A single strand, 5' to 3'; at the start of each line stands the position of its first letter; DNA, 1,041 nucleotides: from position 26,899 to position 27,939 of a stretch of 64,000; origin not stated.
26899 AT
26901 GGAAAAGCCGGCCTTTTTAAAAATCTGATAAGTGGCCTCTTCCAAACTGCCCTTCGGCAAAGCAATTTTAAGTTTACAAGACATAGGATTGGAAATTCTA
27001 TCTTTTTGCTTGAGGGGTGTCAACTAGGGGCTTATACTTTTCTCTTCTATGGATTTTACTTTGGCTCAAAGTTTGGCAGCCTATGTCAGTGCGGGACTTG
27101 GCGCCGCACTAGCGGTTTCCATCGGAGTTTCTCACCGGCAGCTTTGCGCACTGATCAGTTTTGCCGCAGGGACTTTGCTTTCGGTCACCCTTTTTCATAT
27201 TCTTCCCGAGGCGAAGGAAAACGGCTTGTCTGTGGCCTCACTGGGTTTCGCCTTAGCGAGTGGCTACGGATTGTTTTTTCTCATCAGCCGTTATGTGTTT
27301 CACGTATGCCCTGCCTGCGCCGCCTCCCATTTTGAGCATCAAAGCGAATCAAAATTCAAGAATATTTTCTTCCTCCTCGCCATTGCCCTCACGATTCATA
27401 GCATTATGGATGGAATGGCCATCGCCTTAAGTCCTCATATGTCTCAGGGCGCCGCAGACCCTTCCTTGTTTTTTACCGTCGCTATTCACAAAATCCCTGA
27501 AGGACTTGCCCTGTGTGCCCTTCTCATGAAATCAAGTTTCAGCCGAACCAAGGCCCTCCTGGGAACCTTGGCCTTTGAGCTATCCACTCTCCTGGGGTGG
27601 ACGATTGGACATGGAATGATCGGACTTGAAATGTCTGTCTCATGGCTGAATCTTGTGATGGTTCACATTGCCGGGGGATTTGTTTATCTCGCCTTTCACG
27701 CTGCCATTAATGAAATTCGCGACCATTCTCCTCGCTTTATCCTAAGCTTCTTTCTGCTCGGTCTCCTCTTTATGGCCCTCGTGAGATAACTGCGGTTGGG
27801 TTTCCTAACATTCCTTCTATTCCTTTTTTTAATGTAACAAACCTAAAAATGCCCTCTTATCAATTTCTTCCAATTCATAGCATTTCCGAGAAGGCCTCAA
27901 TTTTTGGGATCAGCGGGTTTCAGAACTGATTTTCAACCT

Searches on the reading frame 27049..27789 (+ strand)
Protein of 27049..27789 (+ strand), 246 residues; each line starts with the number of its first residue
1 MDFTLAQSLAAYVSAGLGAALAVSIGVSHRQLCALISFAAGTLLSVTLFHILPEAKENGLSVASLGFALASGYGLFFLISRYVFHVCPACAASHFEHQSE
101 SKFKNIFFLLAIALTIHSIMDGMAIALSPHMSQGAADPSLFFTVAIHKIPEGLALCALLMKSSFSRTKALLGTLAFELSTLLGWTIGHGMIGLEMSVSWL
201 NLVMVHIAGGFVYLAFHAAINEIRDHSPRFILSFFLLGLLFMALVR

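Call 50: search_protein_families(library=pfam, proteins=[window:27049-27789:+], max_evalue=0.01)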
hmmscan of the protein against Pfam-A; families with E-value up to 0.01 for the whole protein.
window:27049-27789:+ (246 aa): 1 family
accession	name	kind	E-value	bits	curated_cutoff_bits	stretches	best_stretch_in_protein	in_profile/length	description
PF02535.28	Zip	-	4.7e-22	79.1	35.1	2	96-245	167-322/323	ZIP Zinc transporter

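Call 57: find_encoding_contigs(protein=window:27049-27789:+, flank=3000, max_places=5)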
Protein window:27049-27789:+ (246 aa): no gene with exactly this product is on record in the collection.
